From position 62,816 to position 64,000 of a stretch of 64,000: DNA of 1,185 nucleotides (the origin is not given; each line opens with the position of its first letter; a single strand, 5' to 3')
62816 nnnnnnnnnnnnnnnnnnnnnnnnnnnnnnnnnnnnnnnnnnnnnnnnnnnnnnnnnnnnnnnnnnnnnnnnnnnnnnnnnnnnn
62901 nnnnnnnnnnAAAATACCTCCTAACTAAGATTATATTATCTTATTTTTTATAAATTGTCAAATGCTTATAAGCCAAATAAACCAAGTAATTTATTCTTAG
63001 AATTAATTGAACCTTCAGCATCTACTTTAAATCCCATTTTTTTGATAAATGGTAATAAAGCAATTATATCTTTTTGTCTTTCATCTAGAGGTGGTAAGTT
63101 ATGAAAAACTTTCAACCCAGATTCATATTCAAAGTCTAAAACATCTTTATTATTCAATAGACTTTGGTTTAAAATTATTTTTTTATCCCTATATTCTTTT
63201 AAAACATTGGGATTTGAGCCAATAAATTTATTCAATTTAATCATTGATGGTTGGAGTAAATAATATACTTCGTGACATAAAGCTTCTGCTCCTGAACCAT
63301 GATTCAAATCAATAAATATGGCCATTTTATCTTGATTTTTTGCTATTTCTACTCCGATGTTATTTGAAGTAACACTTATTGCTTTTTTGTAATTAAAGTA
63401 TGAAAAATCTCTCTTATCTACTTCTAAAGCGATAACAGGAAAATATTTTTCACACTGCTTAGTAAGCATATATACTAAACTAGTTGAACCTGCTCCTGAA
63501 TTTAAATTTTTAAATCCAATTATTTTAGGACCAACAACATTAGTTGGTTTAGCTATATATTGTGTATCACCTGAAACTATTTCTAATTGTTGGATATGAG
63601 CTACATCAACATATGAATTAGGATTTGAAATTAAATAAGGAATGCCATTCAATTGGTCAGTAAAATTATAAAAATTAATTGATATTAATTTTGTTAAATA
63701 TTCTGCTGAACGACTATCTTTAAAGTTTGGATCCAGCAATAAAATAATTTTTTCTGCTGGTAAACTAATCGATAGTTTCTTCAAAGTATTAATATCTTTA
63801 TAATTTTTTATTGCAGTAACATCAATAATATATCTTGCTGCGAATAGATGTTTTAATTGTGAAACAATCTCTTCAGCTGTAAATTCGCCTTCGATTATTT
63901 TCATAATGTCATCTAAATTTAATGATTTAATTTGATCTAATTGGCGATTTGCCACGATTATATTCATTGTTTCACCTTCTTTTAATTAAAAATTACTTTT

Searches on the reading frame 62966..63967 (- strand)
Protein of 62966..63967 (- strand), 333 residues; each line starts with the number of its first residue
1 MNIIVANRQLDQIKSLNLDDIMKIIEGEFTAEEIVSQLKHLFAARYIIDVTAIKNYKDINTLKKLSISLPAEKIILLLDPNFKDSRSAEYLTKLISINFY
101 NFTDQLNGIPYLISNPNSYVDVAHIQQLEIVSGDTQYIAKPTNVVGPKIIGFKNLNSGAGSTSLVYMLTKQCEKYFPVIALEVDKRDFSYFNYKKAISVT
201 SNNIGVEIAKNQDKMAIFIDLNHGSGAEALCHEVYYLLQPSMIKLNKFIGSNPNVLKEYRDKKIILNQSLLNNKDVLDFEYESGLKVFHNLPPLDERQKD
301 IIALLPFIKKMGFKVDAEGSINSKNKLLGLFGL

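Call 22: search_protein_families(library=pfam, proteins=[window:62966-63967:-], max_evalue=0.0001)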
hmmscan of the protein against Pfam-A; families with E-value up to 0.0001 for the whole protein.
window:62966-63967:- (333 aa): 0 families

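Call 78: find_encoding_contigs(protein=window:62966-63967:-, flank=10000, max_places=2)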
Protein window:62966-63967:- (333 aa): 2 contigs read that carry it; 1 place shown.
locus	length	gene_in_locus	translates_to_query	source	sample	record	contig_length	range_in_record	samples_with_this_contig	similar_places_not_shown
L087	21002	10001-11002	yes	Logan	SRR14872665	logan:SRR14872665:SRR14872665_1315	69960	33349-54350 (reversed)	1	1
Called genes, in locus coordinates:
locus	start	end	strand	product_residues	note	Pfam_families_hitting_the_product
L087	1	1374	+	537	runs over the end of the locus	PF11611:DUF4352 (weak)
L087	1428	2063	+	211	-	-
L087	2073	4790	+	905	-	-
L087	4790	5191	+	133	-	PF17424:DUF5411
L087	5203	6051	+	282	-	PF16976:RcpC (weak)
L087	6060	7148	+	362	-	PF00437:T2SSE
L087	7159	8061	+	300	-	-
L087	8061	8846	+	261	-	-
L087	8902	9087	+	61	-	-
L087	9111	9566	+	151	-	-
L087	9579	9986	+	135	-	-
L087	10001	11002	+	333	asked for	-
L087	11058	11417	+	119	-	-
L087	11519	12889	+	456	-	-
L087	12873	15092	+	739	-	-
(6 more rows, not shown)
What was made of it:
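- On Type IV pilin / class III signal peptide proteins (PF07963, TIGR02532): A Tad-like ATPase locus lies just outside it (call 78).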
